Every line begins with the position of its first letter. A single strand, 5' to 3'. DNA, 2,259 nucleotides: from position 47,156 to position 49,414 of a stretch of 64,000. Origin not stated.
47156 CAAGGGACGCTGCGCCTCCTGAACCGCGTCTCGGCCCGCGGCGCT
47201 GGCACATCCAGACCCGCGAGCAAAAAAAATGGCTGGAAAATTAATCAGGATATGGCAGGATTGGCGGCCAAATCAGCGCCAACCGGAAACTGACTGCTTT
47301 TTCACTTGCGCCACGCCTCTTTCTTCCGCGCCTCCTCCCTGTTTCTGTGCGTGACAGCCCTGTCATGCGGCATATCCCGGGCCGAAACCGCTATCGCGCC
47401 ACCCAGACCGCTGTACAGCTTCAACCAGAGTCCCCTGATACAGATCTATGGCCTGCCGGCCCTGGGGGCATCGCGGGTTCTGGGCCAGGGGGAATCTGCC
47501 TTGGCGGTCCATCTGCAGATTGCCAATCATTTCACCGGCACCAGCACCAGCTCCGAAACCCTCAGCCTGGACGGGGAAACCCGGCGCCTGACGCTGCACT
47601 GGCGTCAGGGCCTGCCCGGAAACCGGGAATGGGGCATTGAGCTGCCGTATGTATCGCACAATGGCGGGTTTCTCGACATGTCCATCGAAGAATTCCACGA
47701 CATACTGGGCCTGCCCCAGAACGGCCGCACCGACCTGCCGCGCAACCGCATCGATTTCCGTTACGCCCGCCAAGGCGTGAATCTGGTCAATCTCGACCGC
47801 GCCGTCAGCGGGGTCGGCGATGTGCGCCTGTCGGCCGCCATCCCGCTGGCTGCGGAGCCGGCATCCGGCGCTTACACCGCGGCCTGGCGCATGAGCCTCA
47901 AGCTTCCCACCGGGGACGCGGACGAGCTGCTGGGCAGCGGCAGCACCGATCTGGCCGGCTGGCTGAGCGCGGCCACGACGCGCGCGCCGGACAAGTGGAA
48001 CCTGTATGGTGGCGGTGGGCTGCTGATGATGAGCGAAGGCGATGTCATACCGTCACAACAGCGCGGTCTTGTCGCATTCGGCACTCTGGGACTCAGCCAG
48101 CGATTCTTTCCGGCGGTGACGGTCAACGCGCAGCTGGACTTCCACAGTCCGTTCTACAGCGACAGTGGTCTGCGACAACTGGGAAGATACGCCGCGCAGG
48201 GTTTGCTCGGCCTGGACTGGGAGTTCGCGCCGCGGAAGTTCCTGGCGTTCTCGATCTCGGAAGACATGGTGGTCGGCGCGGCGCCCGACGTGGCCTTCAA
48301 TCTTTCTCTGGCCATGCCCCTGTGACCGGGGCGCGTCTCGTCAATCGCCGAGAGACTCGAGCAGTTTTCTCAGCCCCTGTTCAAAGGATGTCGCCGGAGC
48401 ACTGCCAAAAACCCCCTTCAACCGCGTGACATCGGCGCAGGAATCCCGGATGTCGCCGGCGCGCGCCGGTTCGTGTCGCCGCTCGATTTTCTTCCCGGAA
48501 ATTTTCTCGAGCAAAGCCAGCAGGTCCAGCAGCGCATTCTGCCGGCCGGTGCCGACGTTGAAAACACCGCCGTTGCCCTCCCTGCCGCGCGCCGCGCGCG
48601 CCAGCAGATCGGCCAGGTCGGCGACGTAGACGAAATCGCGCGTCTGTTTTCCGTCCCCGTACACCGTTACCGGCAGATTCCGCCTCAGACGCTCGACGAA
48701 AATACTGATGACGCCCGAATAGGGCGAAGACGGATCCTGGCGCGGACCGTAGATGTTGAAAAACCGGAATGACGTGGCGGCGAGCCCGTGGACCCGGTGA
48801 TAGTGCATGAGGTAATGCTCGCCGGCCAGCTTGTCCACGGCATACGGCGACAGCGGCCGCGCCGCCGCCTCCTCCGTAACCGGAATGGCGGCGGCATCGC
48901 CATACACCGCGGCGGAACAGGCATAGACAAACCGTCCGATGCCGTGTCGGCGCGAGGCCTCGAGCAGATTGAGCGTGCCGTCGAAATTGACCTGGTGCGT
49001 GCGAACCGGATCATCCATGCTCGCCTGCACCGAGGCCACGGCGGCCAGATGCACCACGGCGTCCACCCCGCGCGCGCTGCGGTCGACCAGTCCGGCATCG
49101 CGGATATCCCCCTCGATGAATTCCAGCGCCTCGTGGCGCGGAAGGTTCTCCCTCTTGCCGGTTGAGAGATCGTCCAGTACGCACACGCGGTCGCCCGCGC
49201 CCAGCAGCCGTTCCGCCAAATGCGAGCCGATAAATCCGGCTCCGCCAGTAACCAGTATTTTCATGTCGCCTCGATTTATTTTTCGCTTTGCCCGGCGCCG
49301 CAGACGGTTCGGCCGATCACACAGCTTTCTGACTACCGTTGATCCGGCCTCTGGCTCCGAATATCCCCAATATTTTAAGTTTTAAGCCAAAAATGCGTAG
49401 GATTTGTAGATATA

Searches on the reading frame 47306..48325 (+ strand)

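Call 3: search_protein_families(library=pfam, proteins=[window:47306-48325:+], max_evalue=0.01)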
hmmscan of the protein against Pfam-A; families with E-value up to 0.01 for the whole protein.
window:47306-48325:+ (339 aa): 1 family
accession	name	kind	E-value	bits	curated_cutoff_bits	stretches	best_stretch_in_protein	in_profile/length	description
PF11383.14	DUF3187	-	6.7e-42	144.2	24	1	32-335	22-316/320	Protein of unknown function (DUF3187)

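Call 34: search_protein_families(library=ncbifam, proteins=[window:47306-48325:+], max_evalue=0.01)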
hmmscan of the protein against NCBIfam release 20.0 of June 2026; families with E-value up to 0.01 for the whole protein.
window:47306-48325:+ (339 aa): 0 families

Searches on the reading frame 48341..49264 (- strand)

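Call 3: search_protein_families(library=pfam, proteins=[window:48341-49264:-], max_evalue=0.01)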
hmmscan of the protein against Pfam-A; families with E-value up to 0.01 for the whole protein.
window:48341-49264:- (307 aa): 10 families
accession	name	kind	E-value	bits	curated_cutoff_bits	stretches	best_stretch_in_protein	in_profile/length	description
PF01370.27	Epimerase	-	5.1e-69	232.8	20.9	1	3-238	1-240/240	NAD dependent epimerase/dehydratase family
PF16363.11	GDP_Man_Dehyd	-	6.7e-61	207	27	1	4-300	1-331/332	GDP-mannose 4,6 dehydratase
PF01073.25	3Beta_HSD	-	2.1e-26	93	22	1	4-226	1-230/280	3-beta hydroxysteroid dehydrogenase/isomerase family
PF04321.23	RmlD_sub_bind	-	1.5e-16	60.8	27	1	1-244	1-219/287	RmlD substrate binding domain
PF02719.21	Polysacc_synt_2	-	3.3e-16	59.7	20.2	1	3-264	1-255/293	Polysaccharide biosynthesis protein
PF13460.12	NAD_binding_10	-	7.9e-13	49.1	27.2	1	7-154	1-133/184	NAD(P)H-binding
PF07993.18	NAD_binding_4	-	6.6e-10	39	20.1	1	5-186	1-216/258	Male sterility protein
PF05368.20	NmrA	-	0.00018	21.7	27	1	2-115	4-105/298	NmrA-like family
PF00106.31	adh_short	-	0.00027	20.9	26.6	1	3-106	3-121/195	short chain dehydrogenase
PF08659.16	KR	-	0.0026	18.1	22.6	0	3-119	3-138/180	KR domain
